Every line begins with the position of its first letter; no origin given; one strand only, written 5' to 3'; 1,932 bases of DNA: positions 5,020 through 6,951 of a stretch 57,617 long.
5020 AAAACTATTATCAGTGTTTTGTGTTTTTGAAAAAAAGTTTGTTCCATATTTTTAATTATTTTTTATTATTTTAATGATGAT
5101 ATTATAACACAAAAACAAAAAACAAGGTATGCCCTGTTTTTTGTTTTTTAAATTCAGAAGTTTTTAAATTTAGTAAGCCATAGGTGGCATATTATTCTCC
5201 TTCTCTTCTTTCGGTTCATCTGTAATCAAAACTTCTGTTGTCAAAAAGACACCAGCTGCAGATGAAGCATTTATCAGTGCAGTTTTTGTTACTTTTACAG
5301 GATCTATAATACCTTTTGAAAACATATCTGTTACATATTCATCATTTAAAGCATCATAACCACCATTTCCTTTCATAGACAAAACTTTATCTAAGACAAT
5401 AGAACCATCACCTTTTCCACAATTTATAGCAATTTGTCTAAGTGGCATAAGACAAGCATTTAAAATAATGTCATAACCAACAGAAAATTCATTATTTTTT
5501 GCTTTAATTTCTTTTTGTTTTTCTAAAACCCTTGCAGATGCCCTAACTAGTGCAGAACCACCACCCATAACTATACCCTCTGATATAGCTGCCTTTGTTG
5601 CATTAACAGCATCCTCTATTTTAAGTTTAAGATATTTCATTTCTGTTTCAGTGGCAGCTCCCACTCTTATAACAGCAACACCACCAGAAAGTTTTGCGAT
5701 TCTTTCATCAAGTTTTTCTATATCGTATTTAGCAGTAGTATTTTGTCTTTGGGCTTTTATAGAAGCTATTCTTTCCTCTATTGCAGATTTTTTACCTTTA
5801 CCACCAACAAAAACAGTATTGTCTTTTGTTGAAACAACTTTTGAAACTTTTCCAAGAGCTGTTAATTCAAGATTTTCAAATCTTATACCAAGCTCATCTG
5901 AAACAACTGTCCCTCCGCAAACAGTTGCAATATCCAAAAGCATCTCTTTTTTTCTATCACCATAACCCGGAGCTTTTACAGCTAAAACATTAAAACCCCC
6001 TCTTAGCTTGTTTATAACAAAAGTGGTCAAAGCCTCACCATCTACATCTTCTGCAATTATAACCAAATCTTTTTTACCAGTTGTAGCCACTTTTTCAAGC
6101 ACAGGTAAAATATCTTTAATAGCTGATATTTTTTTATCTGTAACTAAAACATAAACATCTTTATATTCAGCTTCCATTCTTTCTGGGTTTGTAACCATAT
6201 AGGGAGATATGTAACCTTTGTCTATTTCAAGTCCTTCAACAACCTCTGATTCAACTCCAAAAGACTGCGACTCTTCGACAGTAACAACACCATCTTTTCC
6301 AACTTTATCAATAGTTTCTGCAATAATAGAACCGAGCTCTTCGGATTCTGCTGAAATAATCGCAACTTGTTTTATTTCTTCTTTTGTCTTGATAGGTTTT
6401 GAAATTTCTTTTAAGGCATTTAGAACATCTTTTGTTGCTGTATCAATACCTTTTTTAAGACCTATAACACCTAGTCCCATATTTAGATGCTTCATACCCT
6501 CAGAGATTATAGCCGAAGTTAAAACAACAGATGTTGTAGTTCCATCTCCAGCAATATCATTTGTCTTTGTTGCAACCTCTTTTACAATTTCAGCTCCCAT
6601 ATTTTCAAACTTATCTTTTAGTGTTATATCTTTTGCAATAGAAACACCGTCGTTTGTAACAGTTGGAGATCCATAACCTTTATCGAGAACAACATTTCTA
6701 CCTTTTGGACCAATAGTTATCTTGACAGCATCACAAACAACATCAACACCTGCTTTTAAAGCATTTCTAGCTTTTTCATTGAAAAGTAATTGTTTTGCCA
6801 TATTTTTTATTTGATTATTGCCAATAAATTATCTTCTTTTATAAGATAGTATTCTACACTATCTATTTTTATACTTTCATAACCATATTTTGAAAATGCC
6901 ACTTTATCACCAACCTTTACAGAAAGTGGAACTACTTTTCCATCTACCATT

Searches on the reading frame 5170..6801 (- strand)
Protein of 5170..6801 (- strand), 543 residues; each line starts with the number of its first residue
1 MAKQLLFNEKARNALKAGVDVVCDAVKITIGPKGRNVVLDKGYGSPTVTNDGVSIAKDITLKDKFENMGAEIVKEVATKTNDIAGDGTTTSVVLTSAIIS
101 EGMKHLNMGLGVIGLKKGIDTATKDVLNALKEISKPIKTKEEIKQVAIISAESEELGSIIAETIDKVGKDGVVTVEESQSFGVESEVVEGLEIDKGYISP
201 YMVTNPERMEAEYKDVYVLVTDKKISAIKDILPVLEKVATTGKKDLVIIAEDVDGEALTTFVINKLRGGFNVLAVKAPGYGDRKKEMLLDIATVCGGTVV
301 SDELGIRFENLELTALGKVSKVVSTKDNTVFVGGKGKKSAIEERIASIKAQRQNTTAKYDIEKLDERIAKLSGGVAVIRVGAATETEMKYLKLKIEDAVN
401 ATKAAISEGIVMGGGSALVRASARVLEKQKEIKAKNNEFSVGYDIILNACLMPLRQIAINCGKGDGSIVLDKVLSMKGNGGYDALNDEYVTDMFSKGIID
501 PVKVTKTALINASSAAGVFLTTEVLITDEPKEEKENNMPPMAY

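Call 31: search_protein_families(library=pfam, proteins=[window:5170-6801:-], max_evalue=0.01)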
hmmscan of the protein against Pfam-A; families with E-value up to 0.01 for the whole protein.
window:5170-6801:- (543 aa): 1 family
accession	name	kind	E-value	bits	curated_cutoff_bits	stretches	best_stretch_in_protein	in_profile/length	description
PF00118.29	Cpn60_TCP1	-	3.3e-65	221.1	34.3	1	24-528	3-488/490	TCP-1/cpn60 chaperonin family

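Call 91: list_cluster_members(proteins=[window:5170-6801:-, window:22561-24246:-, window:34290-36242:-, window:32558-33667:-, P0003, P0010, P0013, P0020])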
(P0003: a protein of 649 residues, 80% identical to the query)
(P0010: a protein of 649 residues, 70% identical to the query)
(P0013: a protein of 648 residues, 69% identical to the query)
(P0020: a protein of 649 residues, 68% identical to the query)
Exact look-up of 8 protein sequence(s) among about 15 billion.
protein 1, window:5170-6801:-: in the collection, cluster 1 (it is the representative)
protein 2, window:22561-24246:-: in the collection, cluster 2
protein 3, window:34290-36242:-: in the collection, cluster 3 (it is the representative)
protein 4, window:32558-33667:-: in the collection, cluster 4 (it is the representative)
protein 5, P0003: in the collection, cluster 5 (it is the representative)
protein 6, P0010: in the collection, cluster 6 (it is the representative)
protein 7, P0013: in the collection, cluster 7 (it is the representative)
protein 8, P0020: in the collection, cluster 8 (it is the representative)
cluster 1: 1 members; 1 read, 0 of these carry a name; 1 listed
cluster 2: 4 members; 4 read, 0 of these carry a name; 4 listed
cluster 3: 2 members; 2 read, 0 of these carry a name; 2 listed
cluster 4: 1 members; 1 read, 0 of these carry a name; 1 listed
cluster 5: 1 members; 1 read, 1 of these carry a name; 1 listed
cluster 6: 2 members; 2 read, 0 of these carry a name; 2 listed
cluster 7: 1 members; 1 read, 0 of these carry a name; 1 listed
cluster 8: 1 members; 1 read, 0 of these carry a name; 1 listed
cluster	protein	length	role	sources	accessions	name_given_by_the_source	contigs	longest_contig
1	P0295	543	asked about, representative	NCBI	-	-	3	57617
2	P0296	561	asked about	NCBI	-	-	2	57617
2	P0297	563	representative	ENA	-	-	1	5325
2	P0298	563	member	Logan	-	-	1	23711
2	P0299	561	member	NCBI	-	-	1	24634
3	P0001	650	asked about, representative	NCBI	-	-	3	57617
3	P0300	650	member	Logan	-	-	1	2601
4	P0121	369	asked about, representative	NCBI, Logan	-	-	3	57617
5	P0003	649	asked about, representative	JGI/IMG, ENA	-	ATP-dependent helicase HrpA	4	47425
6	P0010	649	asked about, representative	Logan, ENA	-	-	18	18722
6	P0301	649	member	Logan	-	-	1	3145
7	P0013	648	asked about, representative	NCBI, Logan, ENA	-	-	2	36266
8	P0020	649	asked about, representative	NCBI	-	-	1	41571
